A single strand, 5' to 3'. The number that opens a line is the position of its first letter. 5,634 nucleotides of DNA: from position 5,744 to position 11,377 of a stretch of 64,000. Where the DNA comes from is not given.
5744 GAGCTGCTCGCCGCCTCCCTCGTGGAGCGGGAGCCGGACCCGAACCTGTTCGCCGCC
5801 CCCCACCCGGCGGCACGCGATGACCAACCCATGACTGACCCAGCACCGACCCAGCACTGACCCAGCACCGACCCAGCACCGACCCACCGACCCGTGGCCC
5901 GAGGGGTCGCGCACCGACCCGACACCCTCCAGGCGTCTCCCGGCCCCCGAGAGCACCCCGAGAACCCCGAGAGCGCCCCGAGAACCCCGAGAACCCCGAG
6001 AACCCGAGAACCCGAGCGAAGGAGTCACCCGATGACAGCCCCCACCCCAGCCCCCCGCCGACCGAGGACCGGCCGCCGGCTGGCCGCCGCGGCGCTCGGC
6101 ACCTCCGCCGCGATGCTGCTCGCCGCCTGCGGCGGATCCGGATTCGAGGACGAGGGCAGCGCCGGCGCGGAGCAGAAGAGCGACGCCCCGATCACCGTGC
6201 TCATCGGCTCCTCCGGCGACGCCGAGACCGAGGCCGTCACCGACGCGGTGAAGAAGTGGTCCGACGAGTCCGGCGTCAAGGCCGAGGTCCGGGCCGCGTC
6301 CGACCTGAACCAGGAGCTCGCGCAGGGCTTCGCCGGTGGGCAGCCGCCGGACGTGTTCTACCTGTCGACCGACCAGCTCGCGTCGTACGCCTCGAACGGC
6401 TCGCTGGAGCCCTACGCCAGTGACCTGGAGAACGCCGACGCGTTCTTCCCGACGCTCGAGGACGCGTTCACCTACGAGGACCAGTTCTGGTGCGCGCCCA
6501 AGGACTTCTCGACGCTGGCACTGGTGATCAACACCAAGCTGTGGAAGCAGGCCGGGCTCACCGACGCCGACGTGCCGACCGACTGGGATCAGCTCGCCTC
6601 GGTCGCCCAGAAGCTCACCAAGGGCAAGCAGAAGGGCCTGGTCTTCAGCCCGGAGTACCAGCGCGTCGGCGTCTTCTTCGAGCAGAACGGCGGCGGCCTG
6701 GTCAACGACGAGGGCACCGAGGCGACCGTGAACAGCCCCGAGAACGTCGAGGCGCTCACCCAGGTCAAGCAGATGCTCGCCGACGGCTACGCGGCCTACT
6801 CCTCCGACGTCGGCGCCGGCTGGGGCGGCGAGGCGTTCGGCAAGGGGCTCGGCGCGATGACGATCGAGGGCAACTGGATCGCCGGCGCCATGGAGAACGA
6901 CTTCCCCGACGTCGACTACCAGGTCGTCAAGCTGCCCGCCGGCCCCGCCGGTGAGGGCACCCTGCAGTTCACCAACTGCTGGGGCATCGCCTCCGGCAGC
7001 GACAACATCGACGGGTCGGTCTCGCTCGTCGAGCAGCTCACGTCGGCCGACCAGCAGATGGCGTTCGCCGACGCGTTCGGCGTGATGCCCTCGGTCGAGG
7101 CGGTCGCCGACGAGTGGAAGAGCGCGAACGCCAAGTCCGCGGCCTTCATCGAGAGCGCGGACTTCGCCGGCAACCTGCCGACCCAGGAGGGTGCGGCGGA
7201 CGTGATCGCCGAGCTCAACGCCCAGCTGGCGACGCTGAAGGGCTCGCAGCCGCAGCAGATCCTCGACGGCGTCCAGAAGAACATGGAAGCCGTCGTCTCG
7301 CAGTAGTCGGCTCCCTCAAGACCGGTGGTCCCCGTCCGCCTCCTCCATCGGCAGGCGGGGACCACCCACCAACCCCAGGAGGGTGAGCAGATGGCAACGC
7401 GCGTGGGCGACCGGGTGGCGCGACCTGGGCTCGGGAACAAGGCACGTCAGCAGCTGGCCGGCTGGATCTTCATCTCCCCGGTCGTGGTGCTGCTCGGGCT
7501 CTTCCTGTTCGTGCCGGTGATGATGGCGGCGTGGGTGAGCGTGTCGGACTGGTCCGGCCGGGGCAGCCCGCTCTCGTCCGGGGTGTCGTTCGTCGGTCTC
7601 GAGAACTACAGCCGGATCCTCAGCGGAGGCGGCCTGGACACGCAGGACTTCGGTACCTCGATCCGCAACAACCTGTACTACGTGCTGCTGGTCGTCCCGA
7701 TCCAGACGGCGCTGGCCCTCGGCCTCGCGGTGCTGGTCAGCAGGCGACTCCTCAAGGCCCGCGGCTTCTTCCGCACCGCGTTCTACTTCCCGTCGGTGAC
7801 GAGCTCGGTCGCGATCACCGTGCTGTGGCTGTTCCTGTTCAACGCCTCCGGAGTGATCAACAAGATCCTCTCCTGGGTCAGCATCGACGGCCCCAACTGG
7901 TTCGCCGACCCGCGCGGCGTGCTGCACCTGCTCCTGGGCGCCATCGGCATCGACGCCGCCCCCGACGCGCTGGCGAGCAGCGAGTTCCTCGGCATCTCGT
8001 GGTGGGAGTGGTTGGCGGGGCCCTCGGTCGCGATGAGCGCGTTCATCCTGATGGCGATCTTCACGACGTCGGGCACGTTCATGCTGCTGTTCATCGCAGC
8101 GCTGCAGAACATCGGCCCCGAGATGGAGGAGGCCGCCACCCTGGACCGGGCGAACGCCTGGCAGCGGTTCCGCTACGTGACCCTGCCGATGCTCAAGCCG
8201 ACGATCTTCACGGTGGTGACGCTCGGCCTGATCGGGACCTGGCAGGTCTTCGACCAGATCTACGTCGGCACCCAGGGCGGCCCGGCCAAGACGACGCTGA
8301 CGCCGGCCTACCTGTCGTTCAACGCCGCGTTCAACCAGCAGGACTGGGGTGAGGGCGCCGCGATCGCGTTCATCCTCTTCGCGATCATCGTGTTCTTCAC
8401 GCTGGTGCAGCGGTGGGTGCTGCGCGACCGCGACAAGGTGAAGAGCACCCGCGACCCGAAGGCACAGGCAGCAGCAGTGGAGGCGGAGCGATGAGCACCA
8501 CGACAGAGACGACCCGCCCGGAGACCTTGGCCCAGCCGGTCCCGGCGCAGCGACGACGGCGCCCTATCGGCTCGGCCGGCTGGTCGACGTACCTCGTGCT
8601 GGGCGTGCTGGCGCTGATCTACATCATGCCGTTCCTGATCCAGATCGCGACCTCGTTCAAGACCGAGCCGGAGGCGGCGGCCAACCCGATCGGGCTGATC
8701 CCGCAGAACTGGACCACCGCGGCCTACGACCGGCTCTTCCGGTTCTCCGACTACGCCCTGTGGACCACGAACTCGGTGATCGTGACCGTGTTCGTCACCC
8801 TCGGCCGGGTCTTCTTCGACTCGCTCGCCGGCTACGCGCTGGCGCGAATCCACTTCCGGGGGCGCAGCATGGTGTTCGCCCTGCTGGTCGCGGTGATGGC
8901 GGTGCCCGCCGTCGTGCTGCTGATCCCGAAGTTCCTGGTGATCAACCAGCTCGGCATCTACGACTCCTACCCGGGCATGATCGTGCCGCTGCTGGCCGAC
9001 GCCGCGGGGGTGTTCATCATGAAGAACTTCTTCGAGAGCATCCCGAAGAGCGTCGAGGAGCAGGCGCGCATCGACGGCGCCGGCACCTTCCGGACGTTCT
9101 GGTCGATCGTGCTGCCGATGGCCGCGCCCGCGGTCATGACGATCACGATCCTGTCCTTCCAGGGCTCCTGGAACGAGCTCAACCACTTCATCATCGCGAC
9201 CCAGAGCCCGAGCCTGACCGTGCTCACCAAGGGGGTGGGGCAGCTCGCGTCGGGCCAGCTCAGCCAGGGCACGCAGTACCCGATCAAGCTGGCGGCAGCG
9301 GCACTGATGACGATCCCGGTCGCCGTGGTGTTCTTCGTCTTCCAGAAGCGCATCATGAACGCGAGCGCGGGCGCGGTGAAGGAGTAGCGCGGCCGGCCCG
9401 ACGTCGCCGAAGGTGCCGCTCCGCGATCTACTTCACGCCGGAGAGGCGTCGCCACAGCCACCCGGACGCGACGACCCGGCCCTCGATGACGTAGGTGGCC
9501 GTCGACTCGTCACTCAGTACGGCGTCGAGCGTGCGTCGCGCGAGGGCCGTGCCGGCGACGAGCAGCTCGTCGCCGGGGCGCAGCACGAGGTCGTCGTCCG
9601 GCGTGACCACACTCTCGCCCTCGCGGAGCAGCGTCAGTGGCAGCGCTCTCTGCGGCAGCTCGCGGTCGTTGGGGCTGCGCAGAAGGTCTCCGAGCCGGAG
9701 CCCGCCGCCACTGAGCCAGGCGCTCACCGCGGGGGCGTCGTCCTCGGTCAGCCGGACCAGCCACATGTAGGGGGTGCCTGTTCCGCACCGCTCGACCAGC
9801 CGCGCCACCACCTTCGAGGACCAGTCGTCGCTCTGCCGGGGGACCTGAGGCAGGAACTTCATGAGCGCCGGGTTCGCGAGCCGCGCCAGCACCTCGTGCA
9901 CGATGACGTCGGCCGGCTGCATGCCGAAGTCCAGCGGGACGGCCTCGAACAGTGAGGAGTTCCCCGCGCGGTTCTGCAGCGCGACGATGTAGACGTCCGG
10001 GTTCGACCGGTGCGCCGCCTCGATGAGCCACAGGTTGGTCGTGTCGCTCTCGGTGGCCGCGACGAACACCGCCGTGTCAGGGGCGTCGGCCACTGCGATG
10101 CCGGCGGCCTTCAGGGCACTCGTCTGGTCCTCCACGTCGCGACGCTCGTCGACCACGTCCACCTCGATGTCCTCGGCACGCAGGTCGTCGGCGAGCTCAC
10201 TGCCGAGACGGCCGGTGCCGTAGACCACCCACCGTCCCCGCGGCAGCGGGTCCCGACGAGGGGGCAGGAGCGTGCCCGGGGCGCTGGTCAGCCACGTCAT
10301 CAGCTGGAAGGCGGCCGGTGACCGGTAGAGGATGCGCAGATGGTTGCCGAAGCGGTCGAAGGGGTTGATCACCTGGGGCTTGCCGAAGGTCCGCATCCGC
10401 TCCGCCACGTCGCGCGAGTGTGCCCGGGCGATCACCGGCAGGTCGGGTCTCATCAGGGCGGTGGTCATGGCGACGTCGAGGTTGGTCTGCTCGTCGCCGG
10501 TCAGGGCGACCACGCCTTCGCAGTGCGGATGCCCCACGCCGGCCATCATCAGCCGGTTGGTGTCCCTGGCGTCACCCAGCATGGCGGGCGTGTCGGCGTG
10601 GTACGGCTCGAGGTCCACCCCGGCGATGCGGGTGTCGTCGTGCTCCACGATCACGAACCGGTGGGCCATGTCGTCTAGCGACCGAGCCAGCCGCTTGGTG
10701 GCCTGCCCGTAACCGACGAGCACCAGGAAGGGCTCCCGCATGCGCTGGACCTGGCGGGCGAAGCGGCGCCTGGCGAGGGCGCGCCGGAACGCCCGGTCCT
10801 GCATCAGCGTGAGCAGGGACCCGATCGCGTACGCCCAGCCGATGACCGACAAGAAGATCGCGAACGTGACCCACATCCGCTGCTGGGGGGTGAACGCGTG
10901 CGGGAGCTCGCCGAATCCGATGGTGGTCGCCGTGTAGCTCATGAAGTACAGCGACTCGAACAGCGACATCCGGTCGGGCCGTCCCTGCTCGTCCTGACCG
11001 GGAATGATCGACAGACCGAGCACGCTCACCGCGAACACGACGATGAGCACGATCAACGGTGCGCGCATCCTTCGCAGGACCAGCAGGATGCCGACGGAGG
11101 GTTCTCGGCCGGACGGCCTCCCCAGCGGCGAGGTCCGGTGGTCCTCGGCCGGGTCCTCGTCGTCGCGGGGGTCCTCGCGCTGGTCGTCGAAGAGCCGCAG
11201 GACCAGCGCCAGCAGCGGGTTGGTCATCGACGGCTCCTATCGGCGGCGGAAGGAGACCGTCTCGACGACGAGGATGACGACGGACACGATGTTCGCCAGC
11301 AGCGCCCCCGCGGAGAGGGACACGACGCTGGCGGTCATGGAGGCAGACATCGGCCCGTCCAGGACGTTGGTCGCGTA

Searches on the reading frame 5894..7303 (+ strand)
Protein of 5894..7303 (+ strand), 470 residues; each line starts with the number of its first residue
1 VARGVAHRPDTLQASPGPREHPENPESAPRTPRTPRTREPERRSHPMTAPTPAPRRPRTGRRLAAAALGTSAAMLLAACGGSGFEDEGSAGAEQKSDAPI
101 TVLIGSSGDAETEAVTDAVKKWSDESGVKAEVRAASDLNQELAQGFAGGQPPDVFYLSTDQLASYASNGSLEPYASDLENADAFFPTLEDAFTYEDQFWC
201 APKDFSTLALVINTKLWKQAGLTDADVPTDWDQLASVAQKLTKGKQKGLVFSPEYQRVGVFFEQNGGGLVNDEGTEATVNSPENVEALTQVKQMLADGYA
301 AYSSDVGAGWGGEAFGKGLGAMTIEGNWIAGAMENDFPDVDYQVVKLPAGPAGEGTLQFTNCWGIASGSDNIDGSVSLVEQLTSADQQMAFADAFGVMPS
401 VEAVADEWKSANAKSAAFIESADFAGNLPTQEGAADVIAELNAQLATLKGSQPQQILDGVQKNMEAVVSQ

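Call 18: search_protein_families(library=pfam, proteins=[window:5894-7303:+], max_evalue=0.001)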
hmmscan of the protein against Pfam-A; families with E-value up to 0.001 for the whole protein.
window:5894-7303:+ (470 aa): 1 family
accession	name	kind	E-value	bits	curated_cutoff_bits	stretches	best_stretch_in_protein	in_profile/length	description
PF01547.30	SBP_bac_1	-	1.7e-27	97.7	26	1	111-389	4-307/307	Bacterial extracellular solute-binding protein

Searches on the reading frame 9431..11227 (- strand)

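Call 4: search_protein_families(library=pfam, proteins=[window:9431-11227:-], max_evalue=0.1)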
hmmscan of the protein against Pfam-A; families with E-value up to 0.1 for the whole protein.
window:9431-11227:- (599 aa): 7 families
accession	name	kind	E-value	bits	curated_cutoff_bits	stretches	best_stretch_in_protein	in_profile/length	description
PF02254.24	TrkA_N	-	3.8e-28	98.6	23.8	2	169-289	2-116/116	TrkA-N domain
PF07885.22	Ion_trans_2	-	9.3e-09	35.5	22.5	1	60-141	2-76/79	Ion channel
PF13478.12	XdhC_C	-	2.5e-06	28.5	29.7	1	334-440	2-97/125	XdhC Rossmann domain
PF02080.26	TrkA_C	-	5e-05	23.6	27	1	523-561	19-60/71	TrkA-C domain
PF00520.37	Ion_trans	-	0.00011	22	25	1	58-136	134-227/241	Ion transport protein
PF02826.25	2-Hacid_dh_C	-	0.0015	18.4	25.1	1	331-397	37-106/178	D-isomer specific 2-hydroxyacid dehydrogenase, NAD binding domain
PF13241.12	NAD_binding_7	-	0.0023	18.9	22.1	1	332-409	9-86/104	Putative NAD(P)-binding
